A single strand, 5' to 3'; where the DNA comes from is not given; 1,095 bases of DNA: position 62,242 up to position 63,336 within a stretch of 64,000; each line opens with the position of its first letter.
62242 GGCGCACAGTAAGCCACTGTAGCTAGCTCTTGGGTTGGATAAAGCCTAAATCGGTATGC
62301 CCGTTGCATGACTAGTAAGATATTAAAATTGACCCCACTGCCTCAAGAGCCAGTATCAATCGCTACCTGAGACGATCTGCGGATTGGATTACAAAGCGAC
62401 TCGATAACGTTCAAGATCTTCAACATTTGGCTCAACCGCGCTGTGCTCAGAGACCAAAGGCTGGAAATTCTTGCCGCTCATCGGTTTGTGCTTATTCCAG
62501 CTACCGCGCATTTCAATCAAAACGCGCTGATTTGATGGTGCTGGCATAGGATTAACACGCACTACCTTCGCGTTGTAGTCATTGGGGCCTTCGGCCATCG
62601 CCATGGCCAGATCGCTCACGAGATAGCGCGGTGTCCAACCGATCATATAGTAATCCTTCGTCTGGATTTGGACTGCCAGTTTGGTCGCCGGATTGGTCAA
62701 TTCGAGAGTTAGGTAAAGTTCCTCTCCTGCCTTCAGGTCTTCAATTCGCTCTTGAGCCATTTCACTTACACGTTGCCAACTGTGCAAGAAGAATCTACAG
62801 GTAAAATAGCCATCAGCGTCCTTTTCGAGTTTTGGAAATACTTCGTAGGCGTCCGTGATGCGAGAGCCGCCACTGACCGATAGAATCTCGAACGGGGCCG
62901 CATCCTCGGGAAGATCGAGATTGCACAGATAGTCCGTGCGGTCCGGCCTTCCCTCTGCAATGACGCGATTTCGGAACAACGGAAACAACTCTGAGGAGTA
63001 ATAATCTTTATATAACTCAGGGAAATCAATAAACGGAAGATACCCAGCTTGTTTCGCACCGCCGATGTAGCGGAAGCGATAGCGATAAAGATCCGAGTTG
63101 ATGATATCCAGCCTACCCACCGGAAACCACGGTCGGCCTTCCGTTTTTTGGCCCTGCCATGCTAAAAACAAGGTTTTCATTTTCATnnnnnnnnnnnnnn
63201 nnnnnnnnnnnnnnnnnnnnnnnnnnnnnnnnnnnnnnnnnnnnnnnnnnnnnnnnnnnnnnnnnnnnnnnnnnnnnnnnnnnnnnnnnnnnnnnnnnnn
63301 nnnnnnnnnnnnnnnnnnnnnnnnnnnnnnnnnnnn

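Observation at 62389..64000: Short HipA-like kinase followed by a HipS-like domain fused to a HIRAN-like domain, in inverted order relative to hipBST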

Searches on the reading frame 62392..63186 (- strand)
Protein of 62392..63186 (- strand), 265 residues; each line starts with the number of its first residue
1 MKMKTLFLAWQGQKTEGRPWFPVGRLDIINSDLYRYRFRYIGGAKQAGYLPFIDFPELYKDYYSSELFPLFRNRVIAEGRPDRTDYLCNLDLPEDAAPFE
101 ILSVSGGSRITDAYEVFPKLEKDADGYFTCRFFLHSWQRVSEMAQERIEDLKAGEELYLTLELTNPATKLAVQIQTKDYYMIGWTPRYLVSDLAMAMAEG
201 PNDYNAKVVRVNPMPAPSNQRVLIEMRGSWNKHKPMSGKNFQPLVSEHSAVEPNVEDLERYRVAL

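Call 4: search_protein_families(library=pfam, proteins=[window:62392-63186:-], max_evalue=1)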
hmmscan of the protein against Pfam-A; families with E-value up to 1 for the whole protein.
window:62392-63186:- (265 aa): 1 family
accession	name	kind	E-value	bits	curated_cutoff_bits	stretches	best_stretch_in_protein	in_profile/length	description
PF08797.16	HIRAN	-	2.4e-06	27.7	24.7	1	128-224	2-93/96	HIRAN domain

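Call 7: find_encoding_contigs(protein=window:62392-63186:-, flank=10000, max_places=6)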
Protein window:62392-63186:- (265 aa): no gene with exactly this product is on record in the collection.

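Call 12: find_homologous_proteins(query=window:62392-63186:-, max_evalue=0.001)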
Query window:62392-63186:- (265 aa): 2718 proteins with E <= 0.001 among 3106 candidates; the best 120 are listed.
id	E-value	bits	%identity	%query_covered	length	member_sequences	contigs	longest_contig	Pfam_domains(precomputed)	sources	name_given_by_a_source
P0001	1.3e-179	614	100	100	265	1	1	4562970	PF08797.17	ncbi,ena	-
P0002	6.8e-138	477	79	100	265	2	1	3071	PF08797.17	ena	-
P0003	8.3e-138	476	79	100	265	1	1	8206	-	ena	-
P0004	8.0e-136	470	78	100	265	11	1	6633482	-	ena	-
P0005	1.5e-134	466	78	100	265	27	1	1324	PF08797.17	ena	-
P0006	2.4e-134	465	78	100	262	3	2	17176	-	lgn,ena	-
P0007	3.8e-134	465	78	100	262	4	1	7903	-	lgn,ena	-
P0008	6.2e-132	457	77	98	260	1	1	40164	PF08797.17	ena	-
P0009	3.5e-130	452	77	97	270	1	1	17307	PF08797.17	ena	-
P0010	3.0e-129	448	75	100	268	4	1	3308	PF08797.17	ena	-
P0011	8.4e-129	447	76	100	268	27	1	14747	PF08797.17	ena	-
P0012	1.2e-128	447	75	100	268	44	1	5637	PF08797.17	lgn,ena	-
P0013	2.3e-128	446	75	100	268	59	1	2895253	PF08797.17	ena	-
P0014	2.7e-127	442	77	95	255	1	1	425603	-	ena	-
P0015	4.1e-127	441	76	97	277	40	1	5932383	PF08797.17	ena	-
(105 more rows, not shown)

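Call 13: find_encoding_contigs(protein=P0001, flank=10000, max_places=4)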
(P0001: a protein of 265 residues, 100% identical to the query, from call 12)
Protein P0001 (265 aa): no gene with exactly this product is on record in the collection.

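Call 14: find_encoding_contigs(protein=P0004, flank=8000, max_places=3)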
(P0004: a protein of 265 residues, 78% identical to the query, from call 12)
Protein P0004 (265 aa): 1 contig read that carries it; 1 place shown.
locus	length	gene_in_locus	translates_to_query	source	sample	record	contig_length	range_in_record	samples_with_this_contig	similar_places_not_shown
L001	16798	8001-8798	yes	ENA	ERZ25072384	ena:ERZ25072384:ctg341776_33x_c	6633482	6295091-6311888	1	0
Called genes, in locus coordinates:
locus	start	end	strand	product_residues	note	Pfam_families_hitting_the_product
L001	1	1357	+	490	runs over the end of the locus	-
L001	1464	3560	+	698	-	PF12161:HsdM_N, PF02384:N6_Mtase, PF05175:MTS (faint)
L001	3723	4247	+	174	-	PF13671:AAA_33 (weak), PF06414:Zeta_toxin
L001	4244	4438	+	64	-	-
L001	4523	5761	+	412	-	PF01420:Methylase_S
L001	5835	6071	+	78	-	-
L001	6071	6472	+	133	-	PF01850:PIN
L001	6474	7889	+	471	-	-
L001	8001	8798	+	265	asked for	-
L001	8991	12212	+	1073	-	PF04313:HSDR_N, PF04851:ResIII, PF18766:SWI2_SNF2, PF22679:T1R_D3-like, PF11867:T1RH-like_C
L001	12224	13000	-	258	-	PF05721:PhyH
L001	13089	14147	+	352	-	PF00389:2-Hacid_dh, PF02826:2-Hacid_dh_C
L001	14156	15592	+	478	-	PF00884:Sulfatase, PF01663:Phosphodiest (faint), PF16347:SGSH_C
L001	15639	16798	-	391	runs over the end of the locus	PF01321:Creatinase_N, PF00557:Peptidase_M24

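Call 19: find_related_loci(query=A1, collection=genome_contigs, flank=6000)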
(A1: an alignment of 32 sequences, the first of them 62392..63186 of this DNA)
Query A1 (265 aa) in genome_contigs; peptide patterns used: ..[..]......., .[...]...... (x = any residue, [..] = any of these).
410 stretches matched a pattern; 394 encode a relative of the query (tblastn E <= 1e-3); the best 80 are kept; 80 distinct loci.
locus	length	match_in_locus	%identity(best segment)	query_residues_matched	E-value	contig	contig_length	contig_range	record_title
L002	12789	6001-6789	82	1-265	1e-147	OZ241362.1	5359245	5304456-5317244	MAG: Candidatus Latescibacterota bacterium isolate 7df831f4-54e1-479f-8521-a5e6456f6651 genome assembly, chromosome: 1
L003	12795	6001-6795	79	1-265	4e-141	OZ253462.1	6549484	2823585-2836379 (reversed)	MAG: Candidatus Latescibacterota bacterium isolate 85c596c4-e601-42f5-bc00-22a25924bb3e genome assembly, chromosome: 1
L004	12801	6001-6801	77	1-265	2e-139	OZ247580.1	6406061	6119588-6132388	MAG: Candidatus Latescibacterota bacterium isolate 34bd4037-9faa-49cb-aada-cae4c411e00c genome assembly, chromosome: 1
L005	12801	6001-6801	77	1-265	2e-139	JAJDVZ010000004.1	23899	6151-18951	MAG: Candidatus Latescibacterota bacterium isolate jk18x22bins.75 k141_550720, whole genome shotgun sequence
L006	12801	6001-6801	75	1-265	2e-137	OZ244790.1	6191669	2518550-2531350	MAG: Candidatus Latescibacterota bacterium isolate 46c83e85-0880-45c6-8d78-79488e6eca4b genome assembly, chromosome: 1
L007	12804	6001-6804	76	1-265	6e-135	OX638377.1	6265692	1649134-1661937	MAG: uncultured Latescibacteria bacterium isolate 96736c8f-e424-4c7a-a7cc-5c0d8e7e2df7 genome assembly, chromosome: 1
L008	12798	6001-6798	77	1-265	6e-135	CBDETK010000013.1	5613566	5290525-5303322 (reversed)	MAG: Candidatus Latescibacterota bacterium isolate f082a9f0-9724-465d-94e5-cd8c9e52f731 genome assembly, contig: contig_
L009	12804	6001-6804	75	1-265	4e-134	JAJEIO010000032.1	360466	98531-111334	MAG: Candidatus Latescibacterota bacterium isolate p16x65bins.25 k141_339418, whole genome shotgun sequence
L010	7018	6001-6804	75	1-265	6e-132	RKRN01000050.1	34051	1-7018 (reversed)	MAG: Candidatus Latescibacterota bacterium isolate PNGco_C_bin1 scaffold_100, whole genome shotgun sequence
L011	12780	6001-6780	76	1-257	8e-132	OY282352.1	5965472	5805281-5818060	MAG: uncultured Latescibacteria bacterium genome assembly, chromosome: 1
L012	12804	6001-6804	73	1-265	3e-127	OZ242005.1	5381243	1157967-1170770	MAG: Candidatus Latescibacterota bacterium isolate 4361563e-baaa-404a-b280-629f4181b36f genome assembly, chromosome: 1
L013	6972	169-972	75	1-265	7e-134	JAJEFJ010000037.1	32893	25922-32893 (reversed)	MAG: Candidatus Latescibacterota bacterium isolate p16x43bins.30 k141_960847, whole genome shotgun sequence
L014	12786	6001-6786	67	1-260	1e-111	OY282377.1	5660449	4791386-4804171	MAG: uncultured Latescibacteria bacterium genome assembly, chromosome: 1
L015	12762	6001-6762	69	1-251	3e-110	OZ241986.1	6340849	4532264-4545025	MAG: Candidatus Latescibacterota bacterium isolate 0d522d25-140f-41b3-910f-d932058e053c genome assembly, chromosome: 1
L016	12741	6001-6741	68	1-245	1e-109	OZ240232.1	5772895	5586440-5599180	MAG: Candidatus Versatilivoraceae bacterium isolate ed3112cf-5d09-4b03-98f8-4139f083c0eb genome assembly, chromosome: 1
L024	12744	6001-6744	65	1-245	5e-106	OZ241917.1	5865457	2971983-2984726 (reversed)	MAG: Candidatus Latescibacterota bacterium isolate 5e8d6608-c5e3-4027-8d72-793febe4c990 genome assembly, chromosome: 1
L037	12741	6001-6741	64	1-245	2e-102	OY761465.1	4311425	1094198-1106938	MAG: Candidatus Binatia bacterium isolate d3e24e22-6b5b-4867-8422-75782eed2520 genome assembly, chromosome: 1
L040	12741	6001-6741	64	1-246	5e-102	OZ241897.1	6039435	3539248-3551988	MAG: Acidobacteriota bacterium isolate 7b4b86e9-9a4d-44db-aaa0-056d26db6e00 genome assembly, chromosome: 1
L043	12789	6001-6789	61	1-261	2e-101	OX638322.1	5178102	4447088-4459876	MAG: Candidatus Binatia bacterium isolate fc306077-a6e0-4751-8727-9b45b52cfb09 genome assembly, chromosome: 1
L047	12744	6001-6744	62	1-246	8e-101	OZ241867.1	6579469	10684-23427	MAG: Candidatus Latescibacterota bacterium isolate 402c3f40-99c9-4ff8-b352-fabea084b2f7 genome assembly, chromosome: 1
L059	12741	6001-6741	63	1-245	1e-99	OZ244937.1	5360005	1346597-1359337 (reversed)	MAG: Candidatus Latescibacterota bacterium isolate 1c493fcc-a489-4500-a9bd-4f4019e95c1e genome assembly, chromosome: 1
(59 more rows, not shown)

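Call 23: search_protein_families(library=padloc, proteins=[L002:5114-6001:+, window:62392-63186:-, L001:6474-7886:+], max_evalue=0.01)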
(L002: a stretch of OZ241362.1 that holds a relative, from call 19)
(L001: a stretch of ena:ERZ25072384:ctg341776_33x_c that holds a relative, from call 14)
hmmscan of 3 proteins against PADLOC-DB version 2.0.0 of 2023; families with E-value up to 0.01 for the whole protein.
L002:5114-6001:+ (296 aa): 10 families
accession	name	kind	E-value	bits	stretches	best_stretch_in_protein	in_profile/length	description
PDLC04345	PDC-M03A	-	8.7e-91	302.3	1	5-294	2-301/302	-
PDLC04344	PDC-M03A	-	7.8e-83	276.4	1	4-293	4-300/305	-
PDLC04343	PDC-M03A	-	2.7e-71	238.6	1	17-293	87-368/370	-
PDLC04342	PDC-M03A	-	2.6e-66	222.2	1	3-293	3-295/299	-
PDLC04340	PDC-M03A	-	7.6e-55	184.4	1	14-294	9-275/280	-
PDLC04341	PDC-M03A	-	1.5e-36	124.3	1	7-212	5-216/294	-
PDLC04339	PDC-M03A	-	1.6e-30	104.5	1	21-295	18-288/293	-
PDLC04338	PDC-M03A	-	2.4e-24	84.1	1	17-289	116-402/428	-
PDLC04337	PDC-M03A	-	2.1e-21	74.6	1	71-292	5-242/250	-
PDLC04766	PDC-M66A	-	0.00077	16.7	0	245-277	213-245/270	-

window:62392-63186:- (265 aa): 7 families
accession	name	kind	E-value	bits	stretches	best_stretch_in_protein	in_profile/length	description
PDLC04347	PDC-M03B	-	1.1e-73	245.9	1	3-244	4-242/245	-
PDLC04348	PDC-M03B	-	1.7e-53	179.9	1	1-242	1-243/248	-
PDLC04346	PDC-M03B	-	1e-40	138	1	51-247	3-207/262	-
PDLC04352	PDC-M03B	-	1.8e-36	124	1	3-235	5-235/250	-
PDLC04349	PDC-M03B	-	2.8e-28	97.1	1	3-225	7-226/232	-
PDLC04350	PDC-M03B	-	2e-15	54.9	1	23-239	22-236/280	-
PDLC04351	PDC-M03B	-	2.4e-14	51.5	1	32-188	29-190/255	-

L001:6474-7886:+ (471 aa): 3 families
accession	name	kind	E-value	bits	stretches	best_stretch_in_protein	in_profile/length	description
PDLC02394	pAgo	-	1.5e-18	64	1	31-372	60-440/1121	-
PDLC02402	Aga_SIR2-PNTD1-PNTD2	-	1.3e-14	51.3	1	174-338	361-532/876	Class I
PDLC02418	Aga_SIR2-Kinase-PNTD1-PNTD2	-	4.4e-09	33.1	1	231-303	292-363/756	Class I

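Call 24: search_protein_families(library=ncbifam, proteins=[L002:5114-6001:+, window:62392-63186:-, L001:6474-7886:+], max_evalue=0.01)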
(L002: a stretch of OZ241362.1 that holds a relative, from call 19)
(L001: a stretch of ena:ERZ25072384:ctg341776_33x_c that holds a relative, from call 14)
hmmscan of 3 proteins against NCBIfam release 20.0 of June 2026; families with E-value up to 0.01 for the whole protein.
L002:5114-6001:+ (296 aa): 0 families

window:62392-63186:- (265 aa): 0 families

L001:6474-7886:+ (471 aa): 0 families

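Call 25: search_solved_structures(query=L002:5114-6001:+, max_evalue=1, show_alignments=2)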
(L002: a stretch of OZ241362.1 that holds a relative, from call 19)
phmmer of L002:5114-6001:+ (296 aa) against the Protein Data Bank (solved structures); distinct sequences matched with E-value up to 1: 2.
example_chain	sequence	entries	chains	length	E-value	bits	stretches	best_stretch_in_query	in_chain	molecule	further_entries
3akj_A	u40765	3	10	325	0.00053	23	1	141-193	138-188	CtkA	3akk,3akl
3m05_A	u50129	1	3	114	0.43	13.4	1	198-248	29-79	uncharacterized protein PEPE_1480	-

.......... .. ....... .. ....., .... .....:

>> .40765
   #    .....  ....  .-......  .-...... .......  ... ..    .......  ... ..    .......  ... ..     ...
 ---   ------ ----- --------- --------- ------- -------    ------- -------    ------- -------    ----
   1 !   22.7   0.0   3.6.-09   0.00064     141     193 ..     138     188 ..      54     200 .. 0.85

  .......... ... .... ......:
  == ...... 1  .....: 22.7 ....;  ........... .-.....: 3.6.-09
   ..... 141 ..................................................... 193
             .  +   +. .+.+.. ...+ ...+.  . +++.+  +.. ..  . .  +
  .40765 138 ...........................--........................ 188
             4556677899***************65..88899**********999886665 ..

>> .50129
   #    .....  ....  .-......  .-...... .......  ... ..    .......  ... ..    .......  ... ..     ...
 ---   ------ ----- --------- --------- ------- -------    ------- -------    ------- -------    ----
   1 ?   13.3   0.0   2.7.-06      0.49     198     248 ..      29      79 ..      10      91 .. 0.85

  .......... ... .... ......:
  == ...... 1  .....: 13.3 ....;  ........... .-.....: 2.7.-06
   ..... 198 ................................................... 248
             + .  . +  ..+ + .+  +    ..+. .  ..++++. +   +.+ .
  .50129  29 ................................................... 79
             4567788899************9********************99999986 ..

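Call 32: search_protein_families(library=pfam, proteins=[L043:7420-10653:+, L014:6844-7995:+, L047:10021-10926:-, L009:10235-11161:+, L003:227-2092:+, L024:438-2450:-, L059:10935-12104:+, L024:7358-9457:-, L037:7785-9836:-, L040:6741-8240:+], max_evalue=0.0001)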
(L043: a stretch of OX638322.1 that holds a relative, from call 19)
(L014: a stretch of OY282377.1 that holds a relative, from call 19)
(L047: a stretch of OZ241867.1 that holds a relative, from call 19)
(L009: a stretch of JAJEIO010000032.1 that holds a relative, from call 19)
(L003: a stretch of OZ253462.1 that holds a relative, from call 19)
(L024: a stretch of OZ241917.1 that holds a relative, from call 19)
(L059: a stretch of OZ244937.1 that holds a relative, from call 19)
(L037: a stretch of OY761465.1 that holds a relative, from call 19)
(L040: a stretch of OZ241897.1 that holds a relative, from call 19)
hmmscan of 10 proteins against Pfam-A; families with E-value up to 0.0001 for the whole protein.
L043:7420-10653:+ (1078 aa): 5 families
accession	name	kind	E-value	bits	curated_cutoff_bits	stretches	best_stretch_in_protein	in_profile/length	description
PF18766.7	SWI2_SNF2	-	1.7e-69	234.3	26.7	1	272-493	1-215/221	SWI2/SNF2 ATPase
PF04313.20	HSDR_N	-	5.2e-36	124.8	25.1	1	6-214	2-195/198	Type I restriction enzyme R protein N terminus (HSDR_N)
PF11867.13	T1RH-like_C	-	2.2e-20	73.7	26.8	1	736-1035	3-304/329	Type I restriction enzyme HindI endonuclease subunit-like, C-terminal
PF22679.2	T1R_D3-like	-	3e-20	73.7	27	1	640-714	81-156/158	Type I restriction enzyme subunit R domain 3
PF04851.21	ResIII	-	4.4e-20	72.7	22.5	1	280-433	11-162/164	Type III restriction enzyme, res subunit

L014:6844-7995:+ (384 aa): 1 family
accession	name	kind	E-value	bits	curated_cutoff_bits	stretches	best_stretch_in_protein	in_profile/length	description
PF01420.25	Methylase_S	-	4.4e-42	144.6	22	2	186-334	1-138/168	Type I restriction modification DNA specificity domain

L047:10021-10926:- (302 aa): 1 family
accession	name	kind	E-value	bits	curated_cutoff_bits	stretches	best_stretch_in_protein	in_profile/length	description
PF02661.23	Fic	-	1.8e-19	70.8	24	1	103-199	2-93/93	Fic/DOC family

L009:10235-11161:+ (309 aa): 0 families

L003:227-2092:+ (622 aa): 2 families
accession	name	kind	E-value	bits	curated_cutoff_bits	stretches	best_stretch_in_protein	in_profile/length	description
PF02384.22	N6_Mtase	-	8.8e-75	252.3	20.4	1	75-360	2-282/311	N-6 DNA Methylase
PF05175.20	MTS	-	2.1e-05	24.6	23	1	110-209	23-112/170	Methyltransferase small domain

L024:438-2450:- (671 aa): 2 families
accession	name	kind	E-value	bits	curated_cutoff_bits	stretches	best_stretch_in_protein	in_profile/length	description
PF20581.3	DUF6785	-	6.8e-101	338.7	25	1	27-526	1-498/498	Family of unknown function (DUF6785)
PF20580.3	DUF6784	-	4.9e-27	94.5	26.4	1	566-658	3-95/101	Domain of unknown function (DUF6784)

L059:10935-12104:+ (390 aa): 2 families
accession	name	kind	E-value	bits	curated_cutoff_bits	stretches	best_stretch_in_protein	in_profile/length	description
PF13378.12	MR_MLE_C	-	1.6e-43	149.4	29.4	1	147-381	3-218/219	Enolase C-terminal domain-like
PF02746.21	MR_MLE_N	-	1.5e-19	70.8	22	1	18-110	28-117/117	Mandelate racemase / muconate lactonizing enzyme, N-terminal domain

L024:7358-9457:- (700 aa): 2 families
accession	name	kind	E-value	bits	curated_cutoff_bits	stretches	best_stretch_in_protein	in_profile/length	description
PF08532.16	Glyco_hydro_42M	-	1.2e-08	35.2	25.8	1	404-557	52-186/207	Beta-galactosidase trimerisation domain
PF22369.2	GLMA_2nd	-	2.6e-05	24.4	27.7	1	401-474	40-111/138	GLMA-like, second domain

L037:7785-9836:- (684 aa): 3 families
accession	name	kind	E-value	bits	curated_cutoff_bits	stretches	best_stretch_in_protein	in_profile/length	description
PF01968.24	Hydantoinase_A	-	2.8e-80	270.1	22.9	1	208-494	1-290/291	Hydantoinase/oxoprolinase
PF05378.19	Hydant_A_N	-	1.7e-48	165.1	25.2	1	9-186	1-174/176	Hydantoinase/oxoprolinase N-terminal region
PF19278.4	Hydant_A_C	-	4.4e-13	49.5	21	1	513-673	16-183/193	Hydantoinase/oxoprolinase C-terminal domain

L040:6741-8240:+ (500 aa): 23 families
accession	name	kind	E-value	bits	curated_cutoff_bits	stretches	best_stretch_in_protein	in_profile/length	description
PF07719.23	TPR_2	-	5.9e-41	135.6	27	0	186-219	1-34/34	Tetratricopeptide repeat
PF00515.34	TPR_1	-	7.3e-37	124.2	27.8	0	186-219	1-34/34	Tetratricopeptide repeat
PF14559.12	TPR_19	-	2.8e-35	120.9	25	3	281-336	1-56/68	Tetratricopeptide repeat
PF13181.12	TPR_8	-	1.1e-34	116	25.7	0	186-218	1-33/34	Tetratricopeptide repeat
PF13431.12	TPR_17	-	1.5e-33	112.7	24.4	1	362-393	2-33/34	Tetratricopeptide repeat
PF13432.12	TPR_16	-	1.3e-32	112.3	32.7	3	156-218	1-63/65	Tetratricopeptide repeat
PF13424.12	TPR_12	-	2.8e-23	82.3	30.1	1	168-217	26-76/77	Tetratricopeptide repeat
PF13428.12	TPR_14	-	8.1e-23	79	23.5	0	154-195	3-44/44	Tetratricopeptide repeat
PF13414.12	TPR_11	-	7.2e-22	77.3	26.8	2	352-387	7-42/42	TPR repeat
PF13174.12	TPR_6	-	1.7e-18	66.3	26.3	0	154-185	2-33/33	Tetratricopeptide repeat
PF23914.1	TPR_CcmH_CycH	-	1.6e-13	51.2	42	0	180-221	44-85/158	Cytochrome c-type biogenesis protein H TPR domain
PF24575.1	TPR_Slam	-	4.3e-13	50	35.2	0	174-228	37-89/104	Surface lipoprotein assembly modifier, N-terminal TPR repeats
PF13176.12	TPR_7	-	1.7e-11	43.7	27.9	0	411-435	3-29/36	Tetratricopeptide repeat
PF13374.12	TPR_10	-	2.2e-10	40.7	27.5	0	412-435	7-30/42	Tetratricopeptide repeat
PF07721.20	TPR_4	-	5.5e-10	39.3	27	0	409-429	3-23/26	Tetratricopeptide repeat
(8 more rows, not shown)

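Call 34: search_solved_structures(query=A1, max_evalue=10, show_alignments=3)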
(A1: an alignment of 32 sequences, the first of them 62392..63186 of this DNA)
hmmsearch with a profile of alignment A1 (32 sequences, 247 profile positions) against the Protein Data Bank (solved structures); distinct sequences matched with E-value up to 10: 0.

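Call 38: predict_structure(alignment_id=A1)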
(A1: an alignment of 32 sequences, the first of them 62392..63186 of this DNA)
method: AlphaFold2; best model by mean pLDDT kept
length: 265 residues; sequences in the alignment: 32
mean_pLDDT: 80.6   pTM: 0.76
mean pLDDT of the five models: 80.6, 73.8, 65.8, 59.6, 50.7
residues with pLDDT >= 90: 59; 70-90: 160; 50-70: 27; < 50: 19
segments of 3 or more residues with pLDDT < 50: 248-265
pLDDT, mean of each block of 10 residues (from residue 1): 81 68 90 86 89 90 91 86 84 88 76 82 87 76 86 92 69 90 84 84 87 67 87 86 72 41 41
secondary structure, 60 per line:
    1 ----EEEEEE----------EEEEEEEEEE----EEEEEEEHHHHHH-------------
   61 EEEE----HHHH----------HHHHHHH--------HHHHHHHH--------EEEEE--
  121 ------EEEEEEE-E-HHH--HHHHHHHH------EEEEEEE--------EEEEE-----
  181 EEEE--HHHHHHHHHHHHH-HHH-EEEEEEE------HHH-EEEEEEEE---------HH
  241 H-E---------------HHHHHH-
elements in order: E5-10 E21-30 E35-41 H42-47 E61-64 H69-72 H83-89 H98-105 E114-118 E127-133 H142-149 E156-162 E171-175 E181-184 H187-199 E205-211 E222-229 H259-264
